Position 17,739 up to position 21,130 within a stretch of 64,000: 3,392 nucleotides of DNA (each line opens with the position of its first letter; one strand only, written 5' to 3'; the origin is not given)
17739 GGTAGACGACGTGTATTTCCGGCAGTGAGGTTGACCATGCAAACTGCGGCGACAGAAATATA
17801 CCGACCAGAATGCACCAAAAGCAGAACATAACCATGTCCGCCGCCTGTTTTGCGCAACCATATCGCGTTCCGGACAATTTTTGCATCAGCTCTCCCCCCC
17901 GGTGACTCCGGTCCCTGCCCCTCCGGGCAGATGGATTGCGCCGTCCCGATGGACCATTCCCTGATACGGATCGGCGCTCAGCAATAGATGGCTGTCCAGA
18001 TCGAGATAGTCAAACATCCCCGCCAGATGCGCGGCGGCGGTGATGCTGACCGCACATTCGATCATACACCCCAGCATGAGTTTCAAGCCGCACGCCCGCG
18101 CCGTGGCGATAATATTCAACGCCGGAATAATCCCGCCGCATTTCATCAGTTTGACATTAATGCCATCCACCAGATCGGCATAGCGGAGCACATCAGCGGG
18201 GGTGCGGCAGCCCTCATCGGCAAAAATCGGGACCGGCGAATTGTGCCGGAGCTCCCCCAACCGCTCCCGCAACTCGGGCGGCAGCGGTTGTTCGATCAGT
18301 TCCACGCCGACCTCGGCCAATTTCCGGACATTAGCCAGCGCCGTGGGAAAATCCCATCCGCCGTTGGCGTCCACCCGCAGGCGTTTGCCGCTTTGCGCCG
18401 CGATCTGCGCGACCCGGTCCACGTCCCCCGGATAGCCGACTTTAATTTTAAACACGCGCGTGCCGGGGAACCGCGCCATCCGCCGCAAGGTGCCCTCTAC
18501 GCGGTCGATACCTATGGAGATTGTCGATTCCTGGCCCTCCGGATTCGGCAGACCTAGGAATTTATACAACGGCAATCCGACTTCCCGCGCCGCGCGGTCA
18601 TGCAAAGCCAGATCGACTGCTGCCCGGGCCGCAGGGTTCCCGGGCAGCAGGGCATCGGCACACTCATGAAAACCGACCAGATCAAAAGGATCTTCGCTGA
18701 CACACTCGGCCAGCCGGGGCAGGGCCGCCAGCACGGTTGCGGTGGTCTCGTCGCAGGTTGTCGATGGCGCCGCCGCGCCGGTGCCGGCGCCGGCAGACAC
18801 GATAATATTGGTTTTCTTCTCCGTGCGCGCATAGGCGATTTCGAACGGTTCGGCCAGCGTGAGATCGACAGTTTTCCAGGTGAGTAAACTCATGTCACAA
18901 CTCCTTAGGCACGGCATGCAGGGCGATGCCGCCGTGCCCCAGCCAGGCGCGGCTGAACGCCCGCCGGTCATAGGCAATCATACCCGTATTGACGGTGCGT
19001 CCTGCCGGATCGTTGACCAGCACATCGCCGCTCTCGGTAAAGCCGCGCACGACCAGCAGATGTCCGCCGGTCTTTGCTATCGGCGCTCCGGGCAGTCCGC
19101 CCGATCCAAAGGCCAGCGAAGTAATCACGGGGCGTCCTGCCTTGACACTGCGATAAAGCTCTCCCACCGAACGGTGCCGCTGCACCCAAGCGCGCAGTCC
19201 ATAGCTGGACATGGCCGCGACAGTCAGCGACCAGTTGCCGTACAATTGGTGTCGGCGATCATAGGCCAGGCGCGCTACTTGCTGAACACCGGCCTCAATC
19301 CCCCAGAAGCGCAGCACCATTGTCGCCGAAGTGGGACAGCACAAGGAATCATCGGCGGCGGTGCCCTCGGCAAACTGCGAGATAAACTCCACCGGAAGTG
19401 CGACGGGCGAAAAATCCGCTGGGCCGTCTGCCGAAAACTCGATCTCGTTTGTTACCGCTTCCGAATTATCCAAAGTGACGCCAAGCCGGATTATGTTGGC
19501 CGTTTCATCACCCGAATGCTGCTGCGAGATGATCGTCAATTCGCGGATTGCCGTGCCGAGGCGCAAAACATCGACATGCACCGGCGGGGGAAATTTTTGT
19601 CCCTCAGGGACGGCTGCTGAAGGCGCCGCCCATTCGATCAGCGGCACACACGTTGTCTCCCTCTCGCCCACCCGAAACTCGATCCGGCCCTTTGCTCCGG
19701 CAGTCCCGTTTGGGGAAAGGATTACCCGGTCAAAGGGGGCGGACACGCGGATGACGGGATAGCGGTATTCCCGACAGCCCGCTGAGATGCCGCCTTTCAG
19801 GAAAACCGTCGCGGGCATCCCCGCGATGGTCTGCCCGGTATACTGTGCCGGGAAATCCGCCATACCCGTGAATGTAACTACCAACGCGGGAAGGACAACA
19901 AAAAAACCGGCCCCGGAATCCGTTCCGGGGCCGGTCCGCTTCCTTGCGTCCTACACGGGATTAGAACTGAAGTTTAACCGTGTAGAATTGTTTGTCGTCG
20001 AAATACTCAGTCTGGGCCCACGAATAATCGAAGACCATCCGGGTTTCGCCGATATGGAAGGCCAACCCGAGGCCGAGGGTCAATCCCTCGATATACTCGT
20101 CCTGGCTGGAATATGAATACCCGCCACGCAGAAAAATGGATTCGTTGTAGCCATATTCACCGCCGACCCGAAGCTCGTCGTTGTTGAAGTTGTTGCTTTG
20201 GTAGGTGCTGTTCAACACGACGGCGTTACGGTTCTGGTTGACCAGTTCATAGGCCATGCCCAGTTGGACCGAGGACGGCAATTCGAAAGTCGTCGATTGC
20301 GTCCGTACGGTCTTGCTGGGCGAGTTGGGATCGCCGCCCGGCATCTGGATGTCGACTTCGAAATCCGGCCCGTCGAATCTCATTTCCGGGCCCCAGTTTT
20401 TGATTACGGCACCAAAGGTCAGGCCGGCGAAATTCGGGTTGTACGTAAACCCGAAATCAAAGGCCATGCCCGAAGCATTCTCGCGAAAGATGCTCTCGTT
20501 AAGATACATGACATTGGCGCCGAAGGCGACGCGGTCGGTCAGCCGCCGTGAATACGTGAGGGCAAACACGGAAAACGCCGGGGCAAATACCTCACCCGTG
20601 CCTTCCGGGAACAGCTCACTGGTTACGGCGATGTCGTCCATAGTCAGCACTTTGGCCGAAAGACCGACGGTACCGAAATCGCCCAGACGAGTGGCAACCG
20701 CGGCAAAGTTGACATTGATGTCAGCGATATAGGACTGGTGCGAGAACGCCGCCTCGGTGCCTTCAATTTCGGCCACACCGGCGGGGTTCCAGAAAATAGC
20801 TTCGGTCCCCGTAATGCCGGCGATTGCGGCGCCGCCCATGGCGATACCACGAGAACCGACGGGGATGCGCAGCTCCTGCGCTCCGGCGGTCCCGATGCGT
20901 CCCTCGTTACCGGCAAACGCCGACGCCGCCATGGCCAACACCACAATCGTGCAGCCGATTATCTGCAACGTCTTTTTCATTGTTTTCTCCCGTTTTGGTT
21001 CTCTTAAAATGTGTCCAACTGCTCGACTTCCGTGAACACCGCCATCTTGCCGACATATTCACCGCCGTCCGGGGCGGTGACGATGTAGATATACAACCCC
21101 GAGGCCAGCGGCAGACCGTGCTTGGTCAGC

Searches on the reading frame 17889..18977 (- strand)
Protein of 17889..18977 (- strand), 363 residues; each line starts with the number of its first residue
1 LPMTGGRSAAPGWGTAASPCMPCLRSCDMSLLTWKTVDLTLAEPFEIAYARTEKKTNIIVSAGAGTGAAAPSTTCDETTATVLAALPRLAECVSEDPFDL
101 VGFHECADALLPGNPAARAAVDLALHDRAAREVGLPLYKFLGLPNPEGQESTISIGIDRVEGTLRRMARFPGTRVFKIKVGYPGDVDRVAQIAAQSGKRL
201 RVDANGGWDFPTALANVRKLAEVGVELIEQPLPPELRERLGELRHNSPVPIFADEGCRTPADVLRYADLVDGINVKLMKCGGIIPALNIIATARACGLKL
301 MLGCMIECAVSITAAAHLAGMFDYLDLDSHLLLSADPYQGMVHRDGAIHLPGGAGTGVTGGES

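Call 32: search_protein_families(library=pfam, proteins=[window:17889-18977:-], max_evalue=0.00001)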
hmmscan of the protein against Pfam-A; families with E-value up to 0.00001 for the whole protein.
window:17889-18977:- (363 aa): 2 families
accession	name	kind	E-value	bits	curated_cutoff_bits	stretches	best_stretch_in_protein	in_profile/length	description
PF13378.12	MR_MLE_C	-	1e-38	133.7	29.4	1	165-359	7-214/219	Enolase C-terminal domain-like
PF02746.21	MR_MLE_N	-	2e-08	34.9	22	1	39-142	11-117/117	Mandelate racemase / muconate lactonizing enzyme, N-terminal domain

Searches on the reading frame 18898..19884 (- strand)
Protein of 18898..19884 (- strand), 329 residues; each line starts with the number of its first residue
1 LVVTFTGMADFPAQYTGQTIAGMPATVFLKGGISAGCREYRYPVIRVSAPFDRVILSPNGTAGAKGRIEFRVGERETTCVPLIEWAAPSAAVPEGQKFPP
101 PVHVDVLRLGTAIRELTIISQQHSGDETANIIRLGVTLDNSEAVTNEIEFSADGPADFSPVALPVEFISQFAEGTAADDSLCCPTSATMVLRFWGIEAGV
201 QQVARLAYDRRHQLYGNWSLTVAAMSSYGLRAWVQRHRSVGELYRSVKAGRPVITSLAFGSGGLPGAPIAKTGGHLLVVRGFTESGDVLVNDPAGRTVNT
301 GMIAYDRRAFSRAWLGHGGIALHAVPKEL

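Call 32: search_protein_families(library=pfam, proteins=[window:18898-19884:-], max_evalue=0.00001)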
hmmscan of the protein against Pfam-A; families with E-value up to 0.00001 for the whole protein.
window:18898-19884:- (329 aa): 1 family
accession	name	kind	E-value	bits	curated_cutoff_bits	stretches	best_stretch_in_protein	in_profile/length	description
PF13529.12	Peptidase_C39_2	-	1.5e-22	81.1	24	1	164-294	2-143/143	Peptidase_C39 like family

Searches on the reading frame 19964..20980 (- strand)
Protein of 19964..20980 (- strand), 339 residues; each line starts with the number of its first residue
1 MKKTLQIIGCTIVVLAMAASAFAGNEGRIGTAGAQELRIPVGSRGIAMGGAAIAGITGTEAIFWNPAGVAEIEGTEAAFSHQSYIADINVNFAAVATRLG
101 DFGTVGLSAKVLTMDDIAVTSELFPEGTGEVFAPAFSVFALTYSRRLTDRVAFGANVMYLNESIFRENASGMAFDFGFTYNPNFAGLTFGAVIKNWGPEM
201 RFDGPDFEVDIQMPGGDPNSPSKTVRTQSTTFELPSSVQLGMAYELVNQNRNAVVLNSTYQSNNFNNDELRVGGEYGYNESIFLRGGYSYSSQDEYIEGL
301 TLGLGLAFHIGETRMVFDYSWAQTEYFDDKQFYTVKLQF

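Call 33: search_protein_families(library=pfam, proteins=[window:19964-20980:-], max_evalue=0.00001)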
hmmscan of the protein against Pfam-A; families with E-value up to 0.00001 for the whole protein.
window:19964-20980:- (339 aa): 2 families
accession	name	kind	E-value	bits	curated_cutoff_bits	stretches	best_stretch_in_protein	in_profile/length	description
PF18990.6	DUF5723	-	1.1e-07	32.3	26.8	0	223-314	283-370/376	Family of unknown function (DUF5723)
PF03349.22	Toluene_X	-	4.3e-06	25.9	29.7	0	41-158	20-113/421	Outer membrane protein transport protein (OMPP1/FadL/TodX)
